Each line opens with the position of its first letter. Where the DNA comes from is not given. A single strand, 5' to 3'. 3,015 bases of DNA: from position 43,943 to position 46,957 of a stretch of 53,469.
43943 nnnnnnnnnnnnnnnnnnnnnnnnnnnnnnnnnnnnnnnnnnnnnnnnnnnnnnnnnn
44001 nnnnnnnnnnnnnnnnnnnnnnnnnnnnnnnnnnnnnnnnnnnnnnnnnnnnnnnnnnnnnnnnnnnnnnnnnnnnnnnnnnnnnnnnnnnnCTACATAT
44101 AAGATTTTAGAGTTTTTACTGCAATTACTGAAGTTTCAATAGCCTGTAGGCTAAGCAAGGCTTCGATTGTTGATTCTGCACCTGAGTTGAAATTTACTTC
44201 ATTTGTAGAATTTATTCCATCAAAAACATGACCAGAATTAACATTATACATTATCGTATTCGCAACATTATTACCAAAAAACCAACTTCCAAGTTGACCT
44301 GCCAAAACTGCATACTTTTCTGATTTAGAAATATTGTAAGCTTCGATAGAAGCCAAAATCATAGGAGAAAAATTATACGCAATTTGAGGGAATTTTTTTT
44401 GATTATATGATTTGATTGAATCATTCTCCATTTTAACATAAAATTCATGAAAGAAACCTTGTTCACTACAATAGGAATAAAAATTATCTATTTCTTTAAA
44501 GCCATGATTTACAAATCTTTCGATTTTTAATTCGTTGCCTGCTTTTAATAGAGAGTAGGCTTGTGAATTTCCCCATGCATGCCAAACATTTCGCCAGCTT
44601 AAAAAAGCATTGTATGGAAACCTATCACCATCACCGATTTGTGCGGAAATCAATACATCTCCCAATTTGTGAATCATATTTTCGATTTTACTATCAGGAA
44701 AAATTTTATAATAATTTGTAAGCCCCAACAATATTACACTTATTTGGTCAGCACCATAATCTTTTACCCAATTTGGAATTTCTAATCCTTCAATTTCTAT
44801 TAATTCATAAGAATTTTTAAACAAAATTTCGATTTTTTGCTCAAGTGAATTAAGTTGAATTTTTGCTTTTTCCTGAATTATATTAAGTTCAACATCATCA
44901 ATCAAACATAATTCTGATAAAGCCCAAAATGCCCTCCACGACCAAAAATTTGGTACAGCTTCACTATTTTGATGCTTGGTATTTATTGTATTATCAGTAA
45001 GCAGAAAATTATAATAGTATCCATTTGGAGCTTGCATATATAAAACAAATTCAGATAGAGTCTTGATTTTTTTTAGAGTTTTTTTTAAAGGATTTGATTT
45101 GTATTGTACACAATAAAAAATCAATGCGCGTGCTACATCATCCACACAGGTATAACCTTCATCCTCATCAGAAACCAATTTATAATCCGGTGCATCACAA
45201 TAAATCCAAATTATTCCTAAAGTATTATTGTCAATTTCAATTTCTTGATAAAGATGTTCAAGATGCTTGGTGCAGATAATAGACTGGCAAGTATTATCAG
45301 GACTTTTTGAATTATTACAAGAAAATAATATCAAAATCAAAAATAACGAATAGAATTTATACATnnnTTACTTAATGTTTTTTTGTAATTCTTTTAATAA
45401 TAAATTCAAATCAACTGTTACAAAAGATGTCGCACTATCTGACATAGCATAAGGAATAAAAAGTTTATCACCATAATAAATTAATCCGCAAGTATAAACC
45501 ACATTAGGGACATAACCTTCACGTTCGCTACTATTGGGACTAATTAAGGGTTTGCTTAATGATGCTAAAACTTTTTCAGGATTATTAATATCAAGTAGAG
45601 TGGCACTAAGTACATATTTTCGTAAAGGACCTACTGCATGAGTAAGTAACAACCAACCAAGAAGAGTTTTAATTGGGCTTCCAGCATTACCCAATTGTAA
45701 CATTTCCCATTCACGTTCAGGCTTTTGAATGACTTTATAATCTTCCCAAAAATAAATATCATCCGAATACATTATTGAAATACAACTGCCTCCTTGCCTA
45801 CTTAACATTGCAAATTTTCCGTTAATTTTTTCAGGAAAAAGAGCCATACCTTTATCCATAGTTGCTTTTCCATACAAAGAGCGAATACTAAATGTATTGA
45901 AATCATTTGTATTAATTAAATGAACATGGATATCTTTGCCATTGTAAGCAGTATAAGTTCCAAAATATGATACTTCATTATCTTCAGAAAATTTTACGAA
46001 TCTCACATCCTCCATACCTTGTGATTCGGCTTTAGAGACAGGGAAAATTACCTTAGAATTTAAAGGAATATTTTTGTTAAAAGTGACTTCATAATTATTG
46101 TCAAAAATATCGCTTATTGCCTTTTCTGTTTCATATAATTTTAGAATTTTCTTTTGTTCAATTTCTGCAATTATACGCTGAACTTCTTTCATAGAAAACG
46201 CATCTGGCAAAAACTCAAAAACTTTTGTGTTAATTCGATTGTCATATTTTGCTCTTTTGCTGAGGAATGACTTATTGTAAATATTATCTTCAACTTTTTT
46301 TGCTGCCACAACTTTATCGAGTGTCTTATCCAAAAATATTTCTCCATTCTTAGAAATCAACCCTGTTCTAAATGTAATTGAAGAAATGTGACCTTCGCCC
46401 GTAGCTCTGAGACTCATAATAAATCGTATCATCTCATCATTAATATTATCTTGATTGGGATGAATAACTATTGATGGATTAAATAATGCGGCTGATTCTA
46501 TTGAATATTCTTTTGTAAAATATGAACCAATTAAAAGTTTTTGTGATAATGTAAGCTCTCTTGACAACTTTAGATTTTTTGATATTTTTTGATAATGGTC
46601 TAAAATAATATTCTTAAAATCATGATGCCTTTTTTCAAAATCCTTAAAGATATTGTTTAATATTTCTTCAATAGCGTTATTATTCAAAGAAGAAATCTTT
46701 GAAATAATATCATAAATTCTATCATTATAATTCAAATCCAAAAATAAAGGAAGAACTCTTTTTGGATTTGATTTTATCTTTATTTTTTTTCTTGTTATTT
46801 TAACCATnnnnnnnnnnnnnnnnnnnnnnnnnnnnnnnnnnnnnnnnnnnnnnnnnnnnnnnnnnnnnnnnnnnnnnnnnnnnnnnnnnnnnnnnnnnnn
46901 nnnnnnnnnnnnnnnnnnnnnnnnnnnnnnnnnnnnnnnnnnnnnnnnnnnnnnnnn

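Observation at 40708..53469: Hybrid glycan-utilisation locus: complete CUT1 sugar ABC importer, three GH130 enzymes and T9SS/LamG proteins in a Bacteroidota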

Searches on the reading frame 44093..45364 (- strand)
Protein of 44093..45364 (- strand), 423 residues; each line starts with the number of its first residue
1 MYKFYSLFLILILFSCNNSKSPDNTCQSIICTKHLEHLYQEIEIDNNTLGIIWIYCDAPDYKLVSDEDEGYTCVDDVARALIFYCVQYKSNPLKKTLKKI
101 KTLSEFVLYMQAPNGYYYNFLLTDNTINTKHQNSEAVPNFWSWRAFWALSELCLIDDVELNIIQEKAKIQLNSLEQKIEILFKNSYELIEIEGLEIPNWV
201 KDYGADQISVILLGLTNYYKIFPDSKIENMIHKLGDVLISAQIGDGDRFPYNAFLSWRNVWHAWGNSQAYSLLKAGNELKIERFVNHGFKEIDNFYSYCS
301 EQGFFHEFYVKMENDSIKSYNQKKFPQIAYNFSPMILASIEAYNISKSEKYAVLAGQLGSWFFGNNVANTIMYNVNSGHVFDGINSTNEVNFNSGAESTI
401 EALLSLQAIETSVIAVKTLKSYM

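Call 5: search_protein_families(library=pfam, proteins=[window:44093-45364:-], max_evalue=0.01)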
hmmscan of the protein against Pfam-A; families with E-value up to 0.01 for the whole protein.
window:44093-45364:- (423 aa): 0 families

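Call 7: find_encoding_contigs(protein=window:44093-45364:-, flank=10000, max_places=6)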
Protein window:44093-45364:- (423 aa): 3 contigs read that carry it; 2 places shown.
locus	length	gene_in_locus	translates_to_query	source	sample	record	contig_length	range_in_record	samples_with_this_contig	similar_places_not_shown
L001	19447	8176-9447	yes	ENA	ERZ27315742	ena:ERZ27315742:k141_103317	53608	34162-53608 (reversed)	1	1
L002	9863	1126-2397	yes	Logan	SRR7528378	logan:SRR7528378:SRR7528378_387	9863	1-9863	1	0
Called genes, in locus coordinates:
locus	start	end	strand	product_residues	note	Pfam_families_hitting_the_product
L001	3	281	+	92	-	?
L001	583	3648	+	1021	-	PF13385:Laminin_G_3, PF18962:Por_Secre_tail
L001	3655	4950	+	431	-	PF01547:SBP_bac_1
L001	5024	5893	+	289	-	PF00528:BPD_transp_1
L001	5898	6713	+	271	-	PF00528:BPD_transp_1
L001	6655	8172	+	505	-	PF04041:Glyco_hydro_130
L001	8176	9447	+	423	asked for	-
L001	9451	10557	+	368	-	PF04041:Glyco_hydro_130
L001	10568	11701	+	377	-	PF04041:Glyco_hydro_130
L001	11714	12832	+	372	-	PF03215:Rad17 (weak), PF00005:ABC_tran, PF02463:SMC_N (weak), PF17912:OB_MalK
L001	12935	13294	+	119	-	PF01250:Ribosomal_S6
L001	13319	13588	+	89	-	PF01084:Ribosomal_S18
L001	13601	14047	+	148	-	PF01281:Ribosomal_L9_N, PF03948:Ribosomal_L9_C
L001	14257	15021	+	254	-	PF22435:MRM3-like_sub_bind, PF08032:SpoU_sub_bind (weak), PF00588:SpoU_methylase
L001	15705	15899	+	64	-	-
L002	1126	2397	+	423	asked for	-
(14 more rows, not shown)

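Call 14: search_solved_structures(query=window:44093-45364:-, max_evalue=1)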
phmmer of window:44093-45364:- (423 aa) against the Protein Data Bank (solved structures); distinct sequences matched with E-value up to 1: 3.
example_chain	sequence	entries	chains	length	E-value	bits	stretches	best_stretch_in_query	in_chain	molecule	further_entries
7tem_A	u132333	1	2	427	1.8e-93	317.4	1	26-421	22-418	Putative exported protein YPO2471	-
3sei_A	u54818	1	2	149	0.018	17.6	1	189-230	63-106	Caskin-1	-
3sen_A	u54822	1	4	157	0.02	17.5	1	189-230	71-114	Caskin-1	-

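Call 18: search_protein_families(library=ncbifam, proteins=[window:44093-45364:-], max_evalue=0.001)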
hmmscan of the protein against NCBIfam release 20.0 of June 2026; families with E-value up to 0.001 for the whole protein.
window:44093-45364:- (423 aa): 0 families

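Call 24: find_homologous_proteins(query=window:44093-45364:-, max_evalue=0.00001)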
Query window:44093-45364:- (423 aa): 2829 proteins with E <= 0.00001 among 7061 candidates; the best 120 are listed.
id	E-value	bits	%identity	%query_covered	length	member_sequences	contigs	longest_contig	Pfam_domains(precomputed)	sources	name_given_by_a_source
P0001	3.2e-282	954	99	100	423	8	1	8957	-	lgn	-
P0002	4.5e-196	670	69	100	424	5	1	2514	-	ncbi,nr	ncbi:MAG: hypothetical protein K8S16_00595 [Bacteroidales bacterium]|nr:hypothetical protein [Bacter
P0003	1.5e-192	659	67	100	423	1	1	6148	-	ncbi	-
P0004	1.3e-191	656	66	100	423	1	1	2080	-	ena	-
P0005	5.3e-191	654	69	98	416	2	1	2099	-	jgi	-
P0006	1.8e-190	652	67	100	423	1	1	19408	-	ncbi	-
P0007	1.9e-190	652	66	98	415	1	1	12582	-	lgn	-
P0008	3.2e-190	651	67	100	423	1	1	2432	-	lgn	-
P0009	2.5e-189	648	67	100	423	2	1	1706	-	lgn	-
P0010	4.6e-187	641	65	100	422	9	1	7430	-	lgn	-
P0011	9.2e-187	640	67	96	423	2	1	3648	-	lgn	-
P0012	2.0e-185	635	65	100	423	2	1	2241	-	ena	-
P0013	6.4e-184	630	64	100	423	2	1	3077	-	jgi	-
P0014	2.4e-182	625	67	94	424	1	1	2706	-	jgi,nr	nr:hypothetical protein [Bacteroidota bacterium]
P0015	3.5e-182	625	65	99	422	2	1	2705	-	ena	-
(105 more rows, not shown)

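Call 35: predict_structure(alignment_id=A1)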
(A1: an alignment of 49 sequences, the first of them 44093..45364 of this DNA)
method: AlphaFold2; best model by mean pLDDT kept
length: 423 residues; sequences in the alignment: 49
mean_pLDDT: 92.1   pTM: 0.89
mean pLDDT of the five models: 92.1, 91.7, 91.2, 89.5, 87.4
residues with pLDDT >= 90: 345; 70-90: 54; 50-70: 13; < 50: 11
segments of 3 or more residues with pLDDT < 50: 16-26
pLDDT, mean of each block of 10 residues (from residue 1): 68 53 60 97 96 91 92 98 97 97 99 98 96 96 98 98 98 98 95 95 96 98 97 98 94 95 86 98 98 93 88 92 78 92 98 96 90 93 85 90 96 97 93
secondary structure, 60 per line:
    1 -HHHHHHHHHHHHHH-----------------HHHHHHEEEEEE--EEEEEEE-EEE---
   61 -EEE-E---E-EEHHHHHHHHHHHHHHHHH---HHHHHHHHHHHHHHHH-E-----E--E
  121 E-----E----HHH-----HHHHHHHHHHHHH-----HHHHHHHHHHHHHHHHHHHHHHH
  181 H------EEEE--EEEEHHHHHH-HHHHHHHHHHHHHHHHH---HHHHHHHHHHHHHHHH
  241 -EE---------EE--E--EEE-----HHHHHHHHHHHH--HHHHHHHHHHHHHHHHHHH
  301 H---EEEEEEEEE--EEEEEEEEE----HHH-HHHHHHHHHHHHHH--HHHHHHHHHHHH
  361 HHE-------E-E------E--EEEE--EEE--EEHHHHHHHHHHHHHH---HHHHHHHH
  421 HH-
elements in order: H2-15 H33-38 E39-44 E47-53 E55-57 E62-64 H74-90 H94-109 H140-152 H158-181 E188-191 E194-197 H198-203 H205-221 H225-240 E260-262 H268-279 H282-301 E305-313 E316-324 H333-346 H349-362 E383-386 E389-391 H396-409 H413-422

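Call 39: fold_search(model_id=the predicted structure, library=pdb)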
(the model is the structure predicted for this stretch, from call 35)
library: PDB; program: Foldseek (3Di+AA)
matches with E <= 10: 968; with E <= 0.001: 105
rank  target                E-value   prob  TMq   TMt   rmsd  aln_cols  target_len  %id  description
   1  7tem_A                3.2e-33  1.00  0.88  0.92   1.9       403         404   40  Crystal Structure of the Putative Exported Protein YPO2471 from Yersinia pestis (released 2022-01-19)
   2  7tem_B                4.3e-33  1.00  0.87  0.91   1.9       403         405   40  Crystal Structure of the Putative Exported Protein YPO2471 from Yersinia pestis (released 2022-01-19)
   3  3wkf                  2.1e-07  1.00  0.59  0.61   6.1       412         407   13  Crystal structure of cellobiose 2-epimerase (released 2013-12-25)
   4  9l8i_A                2.1e-07  1.00  0.59  0.61   6.2       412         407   13  Rhodothermus marines cellobiose 2-epimerase RmCE in complex with mannobiose (released 2025-07-23)
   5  3vw5_A                2.2e-07  1.00  0.64  0.69   5.3       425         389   14  Crystal structure of sugar epimerase from ruminal bacterium (released 2013-06-26)
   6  5dgq_A                2.4e-07  1.00  0.57  0.44   7.9       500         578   13  Crystal structure of GH9 exo-beta-D-glucosaminidase PBPRA0520 (released 2015-12-09)
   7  3h7l_B                2.6e-07  1.00  0.55  0.42   8.2       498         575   11  CRYSTAL STRUCTURE OF ENDOGLUCANASE-RELATED PROTEIN FROM Vibrio parahaemolyticus (released 2009-05-12)
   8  5dgr_B                2.7e-07  1.00  0.54  0.42   8.3       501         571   14  Crystal structure of GH9 exo-beta-D-glucosaminidase PBPRA0520, glucosamine complex (released 2015-12-09)
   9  3wkg_A                4.0e-07  1.00  0.59  0.61   5.6       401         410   12  Crystal structure of cellobiose 2-epimerase in complex with glucosylmannose (released 2013-12-25)
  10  8wbu                  9.2e-07  1.00  0.60  0.64   6.4       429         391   12  The crystal structure of circular mannose with mutant H247F of the cellobiose 2-epimerase from Caldicellulosiruptor sacc (released 2023-10-25)
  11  3h7l_A                9.6e-07  1.00  0.58  0.45   7.7       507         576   11  CRYSTAL STRUCTURE OF ENDOGLUCANASE-RELATED PROTEIN FROM Vibrio parahaemolyticus (released 2009-05-12)
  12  6f04                  1.0e-06  1.00  0.62  0.68   5.3       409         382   12  N-acetylglucosamine-2-epimerase (released 2018-09-26)
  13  5zhb_A                1.1e-06  1.00  0.59  0.64   6.4       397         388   13  Structure of Cellobiose 2-Epimerase from Bacillus thermoamylovorans B4167 (released 2019-06-19)
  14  4z4j                  1.3e-06  1.00  0.60  0.64   6.2       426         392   13  Crystal Structure of cellobiose 2-epimerase from Caldicellulosiruptor saccharolyticus DSM 8903 (released 2016-04-13)
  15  8bry_B                1.4e-06  1.00  0.58  0.63   6.5       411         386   14  Room-temperature structure of Pedobacter heparinus N-acetylglucosamine 2-epimerase at atmospheric pressure (released 2023-12-13)
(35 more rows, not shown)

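Call 48: search_solved_structures(query=window:44093-45364:-, max_evalue=1e-20, show_alignments=1)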
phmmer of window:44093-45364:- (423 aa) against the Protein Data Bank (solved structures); distinct sequences matched with E-value up to 1e-20: 1.
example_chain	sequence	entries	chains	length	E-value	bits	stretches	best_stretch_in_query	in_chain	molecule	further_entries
7tem_A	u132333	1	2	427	1.8e-93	317.4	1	26-421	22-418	Putative exported protein YPO2471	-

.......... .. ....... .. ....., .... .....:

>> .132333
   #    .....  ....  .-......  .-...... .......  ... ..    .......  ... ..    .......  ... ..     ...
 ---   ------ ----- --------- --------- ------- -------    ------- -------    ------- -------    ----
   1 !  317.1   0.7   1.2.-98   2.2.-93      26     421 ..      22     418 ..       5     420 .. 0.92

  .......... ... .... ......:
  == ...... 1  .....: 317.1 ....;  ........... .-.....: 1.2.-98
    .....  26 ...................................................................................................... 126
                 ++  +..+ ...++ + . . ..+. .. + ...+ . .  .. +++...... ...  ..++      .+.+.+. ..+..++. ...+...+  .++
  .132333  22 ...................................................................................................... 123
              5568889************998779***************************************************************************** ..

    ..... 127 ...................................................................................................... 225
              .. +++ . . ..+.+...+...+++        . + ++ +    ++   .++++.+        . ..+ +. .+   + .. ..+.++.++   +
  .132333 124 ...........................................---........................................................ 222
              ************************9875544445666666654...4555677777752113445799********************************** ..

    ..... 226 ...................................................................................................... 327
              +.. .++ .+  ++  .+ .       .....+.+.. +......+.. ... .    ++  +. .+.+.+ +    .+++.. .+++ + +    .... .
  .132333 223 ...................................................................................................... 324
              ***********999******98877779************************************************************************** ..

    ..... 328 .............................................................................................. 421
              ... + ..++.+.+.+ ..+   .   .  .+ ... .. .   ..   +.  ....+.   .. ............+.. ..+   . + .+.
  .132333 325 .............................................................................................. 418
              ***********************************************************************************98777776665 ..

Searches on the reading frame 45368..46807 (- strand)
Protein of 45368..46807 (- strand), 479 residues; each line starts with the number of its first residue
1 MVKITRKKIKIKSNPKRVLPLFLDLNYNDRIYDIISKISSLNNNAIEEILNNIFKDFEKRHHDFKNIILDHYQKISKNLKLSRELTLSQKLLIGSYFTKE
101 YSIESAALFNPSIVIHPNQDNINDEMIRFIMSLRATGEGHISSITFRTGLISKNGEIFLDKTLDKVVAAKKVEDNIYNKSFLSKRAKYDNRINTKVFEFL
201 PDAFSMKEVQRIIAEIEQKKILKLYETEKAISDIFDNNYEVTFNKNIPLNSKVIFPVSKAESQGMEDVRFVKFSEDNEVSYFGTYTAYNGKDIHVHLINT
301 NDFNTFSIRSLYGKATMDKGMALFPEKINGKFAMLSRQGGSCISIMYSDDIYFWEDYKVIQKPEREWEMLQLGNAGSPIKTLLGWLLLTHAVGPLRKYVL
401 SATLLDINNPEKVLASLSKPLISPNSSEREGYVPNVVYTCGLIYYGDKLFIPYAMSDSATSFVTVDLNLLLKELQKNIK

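Call 5: search_protein_families(library=pfam, proteins=[window:45368-46807:-], max_evalue=0.01)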
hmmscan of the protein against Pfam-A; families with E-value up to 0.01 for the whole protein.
window:45368-46807:- (479 aa): 1 family
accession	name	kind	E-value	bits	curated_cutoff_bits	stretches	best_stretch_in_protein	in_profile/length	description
PF04041.19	Glyco_hydro_130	-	1.9e-26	93.2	26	1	250-472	83-316/320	beta-1,4-mannooligosaccharide phosphorylase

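Call 11: search_solved_structures(query=window:45368-46807:-, max_evalue=0.001)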
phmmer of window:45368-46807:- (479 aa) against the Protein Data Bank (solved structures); distinct sequences matched with E-value up to 0.001: 16.
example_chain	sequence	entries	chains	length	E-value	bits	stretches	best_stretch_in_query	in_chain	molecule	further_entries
9fj8_A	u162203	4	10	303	1.7e-33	119.5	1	250-463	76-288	1,2-beta-oligomannan phosphorylase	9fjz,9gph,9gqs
7fip_A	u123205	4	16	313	1.1e-31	113.5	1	259-462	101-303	Beta-1,2-mannobiose phosphorylase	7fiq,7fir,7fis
9erg_A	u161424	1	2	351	1.6e-26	96.5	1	254-463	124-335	Uhgb_MS mannoside synthase from an unknown human gut bacterium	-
9eqq_A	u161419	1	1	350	1.6e-26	96.5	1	254-461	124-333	Uhgb_MS mannoside synthase from an unknown human gut bacterium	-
9erh_A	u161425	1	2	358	1.6e-26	96.5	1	254-463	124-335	Uhgb_MS mannoside synthase from an unknown human gut bacterium in complex with 1,2-beta-ma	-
5b0p_A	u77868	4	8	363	3.8e-24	88.7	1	253-475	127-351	Lin0857 protein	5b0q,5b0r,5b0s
1vkd_A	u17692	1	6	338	2.4e-18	69.6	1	280-458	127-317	conserved hypothetical protein TM1225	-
5ayd_A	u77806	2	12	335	9e-16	61.1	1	295-466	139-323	Beta-1,4-mannooligosaccharide phosphorylase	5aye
4udg_A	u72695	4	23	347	1.5e-15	60.3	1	281-461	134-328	UHGB_MP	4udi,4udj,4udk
4udk_E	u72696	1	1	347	1.5e-15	60.3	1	281-461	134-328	UHGB_MP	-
5ay9_A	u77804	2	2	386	3.4e-10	42.7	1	317-465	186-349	4-O-beta-D-mannosyl-D-glucose phosphorylase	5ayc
3was_A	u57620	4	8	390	6.4e-10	41.8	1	316-467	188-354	4-O-beta-D-mannosyl-D-glucose phosphorylase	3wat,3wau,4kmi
3taw_A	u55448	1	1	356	1.9e-07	33.6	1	394-465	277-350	Hypothetical glycoside hydrolase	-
4onz_A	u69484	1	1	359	7.6e-07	31.6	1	316-466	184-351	putative glycoside hydrolase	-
5a7v_B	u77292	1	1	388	0.0002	23.7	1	398-461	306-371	PUTATIVE GLYCOSIDASE PH117-RELATED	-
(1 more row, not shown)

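Call 18: search_protein_families(library=ncbifam, proteins=[window:45368-46807:-], max_evalue=0.001)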
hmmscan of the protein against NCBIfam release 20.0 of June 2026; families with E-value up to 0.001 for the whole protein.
window:45368-46807:- (479 aa): 3 families
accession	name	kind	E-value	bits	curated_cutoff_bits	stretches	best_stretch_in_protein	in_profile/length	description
NF052550.1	BManbPhaseBMBP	equivalog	4.4e-41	141.2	450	1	254-466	79-290/296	beta-1,2-mannobiose phosphorylase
NF050092.1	BtaManbiosPhlase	equivalog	7.3e-38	130.4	550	1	250-474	124-350/351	BtaManbiosPhlase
NF058598.1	BetMansidBT3780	equivalog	4.8e-08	32.5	550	1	398-463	293-360/366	beta-1,2-mannosidase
